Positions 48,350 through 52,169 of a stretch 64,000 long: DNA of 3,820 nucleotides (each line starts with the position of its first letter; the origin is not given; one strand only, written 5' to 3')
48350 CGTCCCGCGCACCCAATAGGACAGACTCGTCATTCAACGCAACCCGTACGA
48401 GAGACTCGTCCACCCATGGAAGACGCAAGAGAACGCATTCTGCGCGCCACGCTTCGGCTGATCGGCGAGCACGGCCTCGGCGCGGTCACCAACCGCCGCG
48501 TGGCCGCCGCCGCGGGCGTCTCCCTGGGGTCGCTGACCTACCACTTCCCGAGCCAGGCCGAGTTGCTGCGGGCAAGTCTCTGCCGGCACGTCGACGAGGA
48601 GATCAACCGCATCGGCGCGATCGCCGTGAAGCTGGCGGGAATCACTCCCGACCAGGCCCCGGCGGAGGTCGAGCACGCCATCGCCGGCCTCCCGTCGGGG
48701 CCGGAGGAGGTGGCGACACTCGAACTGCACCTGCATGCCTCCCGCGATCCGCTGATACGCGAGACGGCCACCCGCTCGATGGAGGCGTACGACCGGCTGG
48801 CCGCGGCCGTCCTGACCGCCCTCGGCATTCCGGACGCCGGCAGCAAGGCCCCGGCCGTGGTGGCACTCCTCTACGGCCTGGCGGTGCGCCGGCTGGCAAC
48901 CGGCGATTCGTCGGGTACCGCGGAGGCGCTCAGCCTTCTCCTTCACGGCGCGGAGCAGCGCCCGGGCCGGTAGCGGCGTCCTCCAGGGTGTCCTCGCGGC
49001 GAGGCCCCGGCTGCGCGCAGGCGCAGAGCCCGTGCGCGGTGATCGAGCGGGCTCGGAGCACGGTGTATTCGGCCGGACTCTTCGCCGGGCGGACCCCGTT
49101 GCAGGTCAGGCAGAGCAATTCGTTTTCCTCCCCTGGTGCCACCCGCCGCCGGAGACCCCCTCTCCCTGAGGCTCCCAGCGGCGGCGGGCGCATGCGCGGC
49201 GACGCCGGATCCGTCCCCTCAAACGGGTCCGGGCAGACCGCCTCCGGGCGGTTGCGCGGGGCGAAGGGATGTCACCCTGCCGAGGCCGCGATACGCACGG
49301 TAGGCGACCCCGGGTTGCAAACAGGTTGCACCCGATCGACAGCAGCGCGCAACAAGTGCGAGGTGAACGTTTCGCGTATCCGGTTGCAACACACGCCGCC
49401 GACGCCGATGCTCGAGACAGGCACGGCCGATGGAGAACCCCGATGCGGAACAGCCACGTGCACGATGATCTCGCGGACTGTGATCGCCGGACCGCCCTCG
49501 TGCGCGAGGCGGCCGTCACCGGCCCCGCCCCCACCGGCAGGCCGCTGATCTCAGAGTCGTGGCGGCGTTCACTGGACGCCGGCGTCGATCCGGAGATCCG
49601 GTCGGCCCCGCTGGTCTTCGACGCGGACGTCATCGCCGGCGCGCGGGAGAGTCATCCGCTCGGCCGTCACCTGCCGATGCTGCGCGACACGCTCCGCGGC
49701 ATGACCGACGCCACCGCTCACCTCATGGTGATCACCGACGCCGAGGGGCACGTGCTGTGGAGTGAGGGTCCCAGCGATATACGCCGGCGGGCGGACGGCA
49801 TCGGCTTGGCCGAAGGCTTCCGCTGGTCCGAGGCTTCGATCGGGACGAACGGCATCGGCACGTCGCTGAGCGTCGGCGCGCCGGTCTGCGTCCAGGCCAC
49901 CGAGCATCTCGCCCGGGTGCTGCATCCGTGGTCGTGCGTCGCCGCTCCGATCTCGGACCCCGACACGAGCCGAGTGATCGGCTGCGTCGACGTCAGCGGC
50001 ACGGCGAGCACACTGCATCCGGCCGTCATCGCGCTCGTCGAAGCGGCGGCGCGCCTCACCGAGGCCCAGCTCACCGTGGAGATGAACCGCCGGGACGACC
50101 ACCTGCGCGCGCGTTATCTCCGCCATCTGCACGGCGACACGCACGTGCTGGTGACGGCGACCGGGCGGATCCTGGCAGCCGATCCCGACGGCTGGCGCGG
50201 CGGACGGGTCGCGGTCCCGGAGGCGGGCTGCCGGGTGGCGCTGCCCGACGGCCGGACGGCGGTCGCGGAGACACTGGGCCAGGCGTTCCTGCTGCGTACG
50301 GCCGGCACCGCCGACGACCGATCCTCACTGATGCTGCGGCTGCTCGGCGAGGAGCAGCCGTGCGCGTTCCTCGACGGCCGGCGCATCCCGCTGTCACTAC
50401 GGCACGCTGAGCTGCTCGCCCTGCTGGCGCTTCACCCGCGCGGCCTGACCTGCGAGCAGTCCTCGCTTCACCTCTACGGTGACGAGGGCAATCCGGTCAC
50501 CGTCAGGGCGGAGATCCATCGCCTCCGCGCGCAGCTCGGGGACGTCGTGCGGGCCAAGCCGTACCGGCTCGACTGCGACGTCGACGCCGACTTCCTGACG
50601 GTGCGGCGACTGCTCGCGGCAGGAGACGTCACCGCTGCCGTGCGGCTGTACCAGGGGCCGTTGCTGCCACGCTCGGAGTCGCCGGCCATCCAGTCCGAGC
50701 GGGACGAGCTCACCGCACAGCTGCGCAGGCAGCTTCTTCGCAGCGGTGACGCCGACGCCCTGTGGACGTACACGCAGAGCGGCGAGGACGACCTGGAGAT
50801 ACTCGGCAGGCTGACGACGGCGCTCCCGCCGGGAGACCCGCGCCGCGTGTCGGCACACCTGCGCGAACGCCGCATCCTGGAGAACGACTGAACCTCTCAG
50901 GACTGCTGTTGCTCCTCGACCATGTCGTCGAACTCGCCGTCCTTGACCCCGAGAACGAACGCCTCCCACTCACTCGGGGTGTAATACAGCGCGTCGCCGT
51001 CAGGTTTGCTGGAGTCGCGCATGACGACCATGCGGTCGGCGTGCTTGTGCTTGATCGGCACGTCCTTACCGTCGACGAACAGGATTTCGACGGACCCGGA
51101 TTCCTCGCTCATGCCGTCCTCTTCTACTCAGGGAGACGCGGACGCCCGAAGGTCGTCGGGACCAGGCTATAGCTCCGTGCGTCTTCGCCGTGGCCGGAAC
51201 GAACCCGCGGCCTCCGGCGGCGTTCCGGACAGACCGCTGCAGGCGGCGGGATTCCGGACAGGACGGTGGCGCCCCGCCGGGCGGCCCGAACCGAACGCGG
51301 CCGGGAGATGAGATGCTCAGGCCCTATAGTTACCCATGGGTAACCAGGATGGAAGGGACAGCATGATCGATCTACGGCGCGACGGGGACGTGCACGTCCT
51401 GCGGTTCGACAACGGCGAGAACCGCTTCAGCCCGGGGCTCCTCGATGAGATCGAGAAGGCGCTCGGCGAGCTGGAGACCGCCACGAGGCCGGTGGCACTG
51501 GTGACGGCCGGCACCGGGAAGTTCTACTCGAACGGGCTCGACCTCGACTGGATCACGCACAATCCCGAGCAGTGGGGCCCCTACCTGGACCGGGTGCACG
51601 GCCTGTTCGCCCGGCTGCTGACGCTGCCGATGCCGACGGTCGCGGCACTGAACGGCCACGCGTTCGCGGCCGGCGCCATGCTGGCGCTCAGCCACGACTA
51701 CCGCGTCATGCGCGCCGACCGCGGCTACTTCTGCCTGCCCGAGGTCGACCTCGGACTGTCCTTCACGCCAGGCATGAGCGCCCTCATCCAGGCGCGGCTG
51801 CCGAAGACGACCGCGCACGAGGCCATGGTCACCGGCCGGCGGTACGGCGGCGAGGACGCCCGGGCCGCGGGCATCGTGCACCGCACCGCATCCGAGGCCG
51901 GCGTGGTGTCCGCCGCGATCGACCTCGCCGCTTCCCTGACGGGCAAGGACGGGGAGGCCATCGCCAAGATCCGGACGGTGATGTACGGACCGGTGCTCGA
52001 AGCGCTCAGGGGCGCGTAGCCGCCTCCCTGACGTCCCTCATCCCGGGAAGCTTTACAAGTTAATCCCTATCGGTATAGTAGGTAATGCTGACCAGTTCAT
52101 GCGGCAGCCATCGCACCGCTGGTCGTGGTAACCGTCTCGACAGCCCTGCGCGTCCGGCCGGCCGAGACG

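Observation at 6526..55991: Dispersed, expanded KstR2 regulon marked by eight operators over ~50 kb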

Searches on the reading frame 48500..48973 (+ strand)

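Call 13: search_protein_families(library=pfam, proteins=[window:48500-48973:+])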
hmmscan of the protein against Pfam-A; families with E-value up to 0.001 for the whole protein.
window:48500-48973:+ (157 aa): 2 families
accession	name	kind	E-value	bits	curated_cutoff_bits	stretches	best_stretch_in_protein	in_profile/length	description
PF17940.6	TetR_C_31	-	3.6e-14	53.3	27.4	1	66-146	20-103/107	Tetracyclin repressor-like, C-terminal domain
PF00440.29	TetR_N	-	0.00026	21.1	24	1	2-25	23-46/47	Bacterial regulatory proteins, tetR family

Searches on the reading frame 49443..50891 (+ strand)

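Call 13: search_protein_families(library=pfam, proteins=[window:49443-50891:+])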
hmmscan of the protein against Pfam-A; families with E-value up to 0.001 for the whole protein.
window:49443-50891:+ (482 aa): 1 family
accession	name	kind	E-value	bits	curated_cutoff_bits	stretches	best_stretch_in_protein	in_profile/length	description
PF01590.32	GAF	-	1.7e-08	35.5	22.4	1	89-209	18-132/133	GAF domain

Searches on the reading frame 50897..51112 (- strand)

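Call 70: search_protein_families(library=pfam, proteins=[window:50897-51112:-], max_evalue=0.01)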
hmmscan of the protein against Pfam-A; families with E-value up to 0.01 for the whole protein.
window:50897-51112:- (71 aa): 1 family
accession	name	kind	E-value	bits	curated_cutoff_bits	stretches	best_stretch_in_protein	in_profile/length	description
PF04149.17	DUF397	-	2.8e-10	40.7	24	1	3-57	10-55/55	Domain of unknown function (DUF397)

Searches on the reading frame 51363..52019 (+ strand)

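Call 13: search_protein_families(library=pfam, proteins=[window:51363-52019:+])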
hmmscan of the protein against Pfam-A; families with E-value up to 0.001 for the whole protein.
window:51363-52019:+ (218 aa): 2 families
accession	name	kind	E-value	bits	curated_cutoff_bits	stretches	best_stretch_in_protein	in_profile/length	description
PF00378.25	ECH_1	-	1.9e-31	109.7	27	1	10-206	6-204/251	Enoyl-CoA hydratase/isomerase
PF16113.10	ECH_2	-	1.7e-12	48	27.2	1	20-190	13-186/335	Enoyl-CoA hydratase/isomerase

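Call 46: search_protein_families(library=ncbifam, proteins=[window:51363-52019:+], max_evalue=1e-20)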
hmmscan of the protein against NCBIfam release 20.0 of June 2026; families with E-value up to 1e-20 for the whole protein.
window:51363-52019:+ (218 aa): 5 families
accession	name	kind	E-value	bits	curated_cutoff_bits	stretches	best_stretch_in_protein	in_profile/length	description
NF004858.0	PRK06213.1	equivalog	1.5e-27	96.8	171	1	2-216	5-218/230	crotonase/enoyl-CoA hydratase family protein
NF046063.1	oxepin_alt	equivalog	3.1e-25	89.1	300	1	4-207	4-212/254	oxepin-CoA hydrolase, alternative type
NF005700.0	PRK07511.1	subfamily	1.4e-21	77.3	274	1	4-207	7-215/260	enoyl-CoA hydratase family protein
NF051848.1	EnCoAHydtEchA19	equivalog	2.5e-21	76.4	400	1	3-207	3-212/258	enoyl-CoA hydratase EchA19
NF005496.0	PRK07110.1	domain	4.7e-21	75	215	1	17-210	24-214/249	polyketide synthase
